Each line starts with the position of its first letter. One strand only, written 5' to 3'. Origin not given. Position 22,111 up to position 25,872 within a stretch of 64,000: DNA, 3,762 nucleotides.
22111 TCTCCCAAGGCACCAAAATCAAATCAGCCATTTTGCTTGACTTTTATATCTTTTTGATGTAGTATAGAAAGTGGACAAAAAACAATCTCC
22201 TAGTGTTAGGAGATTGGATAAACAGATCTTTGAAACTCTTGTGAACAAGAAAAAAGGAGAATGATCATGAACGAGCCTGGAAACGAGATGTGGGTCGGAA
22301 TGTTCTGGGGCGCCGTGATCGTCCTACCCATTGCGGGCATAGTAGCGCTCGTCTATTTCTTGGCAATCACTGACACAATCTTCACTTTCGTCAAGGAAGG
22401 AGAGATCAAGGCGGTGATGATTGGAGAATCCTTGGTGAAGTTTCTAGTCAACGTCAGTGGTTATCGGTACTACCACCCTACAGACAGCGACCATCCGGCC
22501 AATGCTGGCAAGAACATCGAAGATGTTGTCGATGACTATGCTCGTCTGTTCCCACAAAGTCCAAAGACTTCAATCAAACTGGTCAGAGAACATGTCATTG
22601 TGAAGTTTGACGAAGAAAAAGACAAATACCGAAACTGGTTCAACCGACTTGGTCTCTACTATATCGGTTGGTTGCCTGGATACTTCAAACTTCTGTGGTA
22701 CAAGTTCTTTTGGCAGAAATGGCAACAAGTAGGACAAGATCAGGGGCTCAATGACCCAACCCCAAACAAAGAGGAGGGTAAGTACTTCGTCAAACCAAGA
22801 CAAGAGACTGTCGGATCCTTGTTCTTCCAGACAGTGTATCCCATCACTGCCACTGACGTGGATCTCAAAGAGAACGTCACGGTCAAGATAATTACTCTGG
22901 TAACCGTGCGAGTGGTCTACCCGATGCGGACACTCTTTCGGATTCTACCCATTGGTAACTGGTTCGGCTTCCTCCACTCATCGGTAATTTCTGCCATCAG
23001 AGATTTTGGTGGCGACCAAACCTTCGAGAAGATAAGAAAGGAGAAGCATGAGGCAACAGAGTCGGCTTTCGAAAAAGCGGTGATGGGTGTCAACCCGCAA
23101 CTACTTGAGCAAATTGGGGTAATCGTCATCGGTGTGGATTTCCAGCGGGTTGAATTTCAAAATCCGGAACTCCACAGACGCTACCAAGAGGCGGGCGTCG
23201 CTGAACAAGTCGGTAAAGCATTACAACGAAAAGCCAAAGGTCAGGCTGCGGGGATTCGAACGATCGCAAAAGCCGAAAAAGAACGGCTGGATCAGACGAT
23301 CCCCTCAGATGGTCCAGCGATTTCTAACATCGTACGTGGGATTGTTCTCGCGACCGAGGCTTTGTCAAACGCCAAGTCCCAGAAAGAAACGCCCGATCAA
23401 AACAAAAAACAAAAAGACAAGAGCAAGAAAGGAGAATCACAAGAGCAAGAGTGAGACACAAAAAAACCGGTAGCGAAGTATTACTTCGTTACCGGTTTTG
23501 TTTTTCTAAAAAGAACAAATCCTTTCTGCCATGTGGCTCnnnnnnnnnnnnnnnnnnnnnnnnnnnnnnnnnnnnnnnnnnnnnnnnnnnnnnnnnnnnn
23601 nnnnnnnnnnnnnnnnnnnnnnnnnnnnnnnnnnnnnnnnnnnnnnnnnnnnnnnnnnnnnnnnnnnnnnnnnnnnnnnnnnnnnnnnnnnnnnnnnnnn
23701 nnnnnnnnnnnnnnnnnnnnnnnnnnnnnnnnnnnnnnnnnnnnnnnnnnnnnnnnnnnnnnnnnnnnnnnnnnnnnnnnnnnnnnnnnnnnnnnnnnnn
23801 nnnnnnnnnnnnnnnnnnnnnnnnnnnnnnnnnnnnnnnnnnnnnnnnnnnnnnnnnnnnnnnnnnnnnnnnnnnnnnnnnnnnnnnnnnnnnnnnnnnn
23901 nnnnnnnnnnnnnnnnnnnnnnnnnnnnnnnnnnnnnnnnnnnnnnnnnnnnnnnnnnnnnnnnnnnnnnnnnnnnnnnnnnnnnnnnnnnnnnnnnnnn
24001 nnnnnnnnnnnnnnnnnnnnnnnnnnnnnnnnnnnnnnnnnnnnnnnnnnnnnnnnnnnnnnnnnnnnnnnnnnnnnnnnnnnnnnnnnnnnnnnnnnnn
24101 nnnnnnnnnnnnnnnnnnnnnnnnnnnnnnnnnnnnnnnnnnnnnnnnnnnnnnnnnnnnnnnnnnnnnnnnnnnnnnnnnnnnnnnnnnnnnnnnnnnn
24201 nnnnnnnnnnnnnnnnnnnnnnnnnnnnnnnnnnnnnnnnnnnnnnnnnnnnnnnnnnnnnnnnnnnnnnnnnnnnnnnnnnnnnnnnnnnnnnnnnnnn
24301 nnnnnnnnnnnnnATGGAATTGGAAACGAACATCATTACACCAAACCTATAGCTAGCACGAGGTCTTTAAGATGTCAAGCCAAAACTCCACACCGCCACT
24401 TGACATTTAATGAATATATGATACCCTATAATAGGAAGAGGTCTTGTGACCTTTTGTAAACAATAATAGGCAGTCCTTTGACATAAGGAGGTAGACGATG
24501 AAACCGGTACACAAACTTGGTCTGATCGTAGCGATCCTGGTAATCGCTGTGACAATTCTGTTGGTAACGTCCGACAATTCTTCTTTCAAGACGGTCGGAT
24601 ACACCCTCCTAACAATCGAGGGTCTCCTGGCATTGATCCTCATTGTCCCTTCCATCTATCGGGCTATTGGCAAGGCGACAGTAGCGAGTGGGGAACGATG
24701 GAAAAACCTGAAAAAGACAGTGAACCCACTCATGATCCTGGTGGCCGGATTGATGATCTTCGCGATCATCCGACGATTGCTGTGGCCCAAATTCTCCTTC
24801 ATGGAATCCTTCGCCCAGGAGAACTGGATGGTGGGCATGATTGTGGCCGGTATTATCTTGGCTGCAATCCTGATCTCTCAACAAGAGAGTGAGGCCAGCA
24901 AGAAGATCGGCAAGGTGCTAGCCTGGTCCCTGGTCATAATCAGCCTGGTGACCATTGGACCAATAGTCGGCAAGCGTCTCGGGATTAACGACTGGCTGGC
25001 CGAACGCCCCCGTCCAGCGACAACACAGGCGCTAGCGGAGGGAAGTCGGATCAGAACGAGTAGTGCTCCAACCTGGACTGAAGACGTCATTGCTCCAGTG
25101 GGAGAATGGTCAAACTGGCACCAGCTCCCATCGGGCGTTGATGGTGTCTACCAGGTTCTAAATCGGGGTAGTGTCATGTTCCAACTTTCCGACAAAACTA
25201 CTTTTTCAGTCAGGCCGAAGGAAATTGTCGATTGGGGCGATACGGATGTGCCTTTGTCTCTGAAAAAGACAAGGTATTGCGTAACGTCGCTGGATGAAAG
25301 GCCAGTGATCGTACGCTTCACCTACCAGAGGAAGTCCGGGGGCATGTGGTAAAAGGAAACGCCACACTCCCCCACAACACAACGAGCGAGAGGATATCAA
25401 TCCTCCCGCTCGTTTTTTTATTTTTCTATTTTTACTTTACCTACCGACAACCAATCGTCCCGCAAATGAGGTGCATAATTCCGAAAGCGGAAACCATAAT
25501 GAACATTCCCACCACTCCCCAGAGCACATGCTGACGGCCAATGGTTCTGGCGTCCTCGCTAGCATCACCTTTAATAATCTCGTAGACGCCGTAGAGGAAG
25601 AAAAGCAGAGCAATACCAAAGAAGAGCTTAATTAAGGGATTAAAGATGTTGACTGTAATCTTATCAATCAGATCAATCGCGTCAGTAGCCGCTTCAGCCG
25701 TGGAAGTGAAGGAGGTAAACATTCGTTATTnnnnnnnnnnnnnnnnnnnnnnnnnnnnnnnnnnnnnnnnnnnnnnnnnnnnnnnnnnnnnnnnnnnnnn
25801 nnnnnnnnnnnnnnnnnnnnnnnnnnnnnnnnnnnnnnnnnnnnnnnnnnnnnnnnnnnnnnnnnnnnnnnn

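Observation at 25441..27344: Five-gene tandem array of TrbC/VirB2-like (T4SS-pilin-like) two-helix membrane proteins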

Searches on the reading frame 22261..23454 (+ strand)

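Call 3: search_protein_families(library=pfam, proteins=[window:22261-23454:+], max_evalue=1)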
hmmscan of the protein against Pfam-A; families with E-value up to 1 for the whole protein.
window:22261-23454:+ (397 aa): 2 families
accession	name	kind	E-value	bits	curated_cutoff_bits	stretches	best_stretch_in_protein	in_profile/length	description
PF01145.31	Band_7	-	0.00041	20.9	23.6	1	190-329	42-176/176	SPFH domain / Band 7 family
PF20625.3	WW_USP8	-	0.035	14.4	23.8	1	59-78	9-30/33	USP8 WW domain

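Call 4: search_protein_families(library=ncbifam, proteins=[window:22261-23454:+], max_evalue=1)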
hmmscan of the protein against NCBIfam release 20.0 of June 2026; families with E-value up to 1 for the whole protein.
window:22261-23454:+ (397 aa): 2 families
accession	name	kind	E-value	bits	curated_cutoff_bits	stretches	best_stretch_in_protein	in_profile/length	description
NF041415.1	halo_CC_star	equivalog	0.11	12.8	55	1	256-287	12-43/55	halo-CC-star protein HcsS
NF004512.0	PRK05853.1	equivalog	0.12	12.3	215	0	48-92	97-141/168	hypothetical protein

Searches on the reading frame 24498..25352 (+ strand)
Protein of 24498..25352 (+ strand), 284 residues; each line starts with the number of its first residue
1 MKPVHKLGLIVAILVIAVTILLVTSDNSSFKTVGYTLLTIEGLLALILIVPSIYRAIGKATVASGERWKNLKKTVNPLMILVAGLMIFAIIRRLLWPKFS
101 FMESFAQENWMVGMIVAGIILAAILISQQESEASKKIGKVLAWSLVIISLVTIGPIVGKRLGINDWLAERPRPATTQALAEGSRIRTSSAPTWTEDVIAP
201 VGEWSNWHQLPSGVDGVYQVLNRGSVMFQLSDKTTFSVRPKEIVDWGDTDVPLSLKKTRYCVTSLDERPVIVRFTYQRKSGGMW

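Call 3: search_protein_families(library=pfam, proteins=[window:24498-25352:+], max_evalue=1)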
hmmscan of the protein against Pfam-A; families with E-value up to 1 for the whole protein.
window:24498-25352:+ (284 aa): 9 families
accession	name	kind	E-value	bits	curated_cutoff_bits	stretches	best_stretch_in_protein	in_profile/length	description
PF13520.12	AA_permease_2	-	0.00033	20.2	27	2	3-90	115-201/427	Amino acid permease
PF25592.1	DUF7937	-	0.00068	19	31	1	8-151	217-356/402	Domain of unknown function (DUF7937)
PF03994.20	DUF350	-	0.014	15.9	26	1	81-157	16-91/133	Domain of Unknown Function (DUF350)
PF08592.16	Anthrone_oxy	-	0.039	14.6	27.3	1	101-193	1-89/106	Anthrone oxygenase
PF12794.12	MscS_TM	-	0.27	10.5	28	1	11-154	57-212/339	Mechanosensitive ion channel inner membrane domain 1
PF06728.19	PIG-U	-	0.35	10.4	24.5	1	13-109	148-245/378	GPI transamidase subunit PIG-U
PF05875.18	Ceramidase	-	0.38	10.6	32.5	0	7-91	109-181/259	Ceramidase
PF00032.22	Cytochrom_B_C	-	0.55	10.9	20.7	0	5-62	30-86/102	Cytochrome b(C-terminal)/b6/petD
PF04549.19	CD47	-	0.71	10.5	25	1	4-54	34-83/147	CD47 transmembrane region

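Call 4: search_protein_families(library=ncbifam, proteins=[window:24498-25352:+], max_evalue=1)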
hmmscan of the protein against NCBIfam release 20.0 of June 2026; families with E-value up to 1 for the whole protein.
window:24498-25352:+ (284 aa): 1 family
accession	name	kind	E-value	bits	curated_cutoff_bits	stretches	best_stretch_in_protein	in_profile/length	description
NF045849.1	ICE_MMCAP2_0565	equivalog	0.01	15.5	40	1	28-91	8-73/80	Mbov_0395 family pilin-like conjugal transfer protein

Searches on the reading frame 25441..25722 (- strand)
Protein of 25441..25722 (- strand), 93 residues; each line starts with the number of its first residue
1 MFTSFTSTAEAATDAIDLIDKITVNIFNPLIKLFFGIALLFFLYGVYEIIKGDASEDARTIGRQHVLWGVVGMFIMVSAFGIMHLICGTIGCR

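Call 3: search_protein_families(library=pfam, proteins=[window:25441-25722:-], max_evalue=1)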
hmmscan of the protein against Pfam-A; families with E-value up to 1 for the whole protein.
window:25441-25722:- (93 aa): 4 families
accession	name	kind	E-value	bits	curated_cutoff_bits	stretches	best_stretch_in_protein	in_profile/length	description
PF18895.5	T4SS_pilin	-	1.6e-05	25.3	26.6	1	18-84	4-69/71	Type IV secretion system pilin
PF17592.7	DUF5489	-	0.014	16.3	27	0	19-44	43-68/78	Family of unknown function (DUF5489)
PF04956.18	TrbC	-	0.15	12.7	27.9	1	5-84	24-96/98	TrbC/VIRB2 pilin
PF03994.20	DUF350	-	0.27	11.7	26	1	33-86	48-96/133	Domain of Unknown Function (DUF350)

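Call 4: search_protein_families(library=ncbifam, proteins=[window:25441-25722:-], max_evalue=1)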
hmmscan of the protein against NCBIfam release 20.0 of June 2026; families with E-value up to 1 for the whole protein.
window:25441-25722:- (93 aa): 3 families
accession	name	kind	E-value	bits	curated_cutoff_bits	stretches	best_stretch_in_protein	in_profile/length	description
NF045849.1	ICE_MMCAP2_0565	equivalog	0.0057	16.3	40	1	23-90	9-80/80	Mbov_0395 family pilin-like conjugal transfer protein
NF042915.1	MAB_1171c_fam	subfamily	0.17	10.9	100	1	4-80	40-112/362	MAB_1171c family putative transporter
TIGR03927.1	T7SS_EssA_Firm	equivalog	0.59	10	32.45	0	55-86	115-146/151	type VII secretion protein EssA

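Call 82: search_protein_families(library=phrogs, proteins=[window:25441-25722:-], max_evalue=0.01)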
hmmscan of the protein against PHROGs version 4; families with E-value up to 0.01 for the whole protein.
window:25441-25722:- (93 aa): 0 families
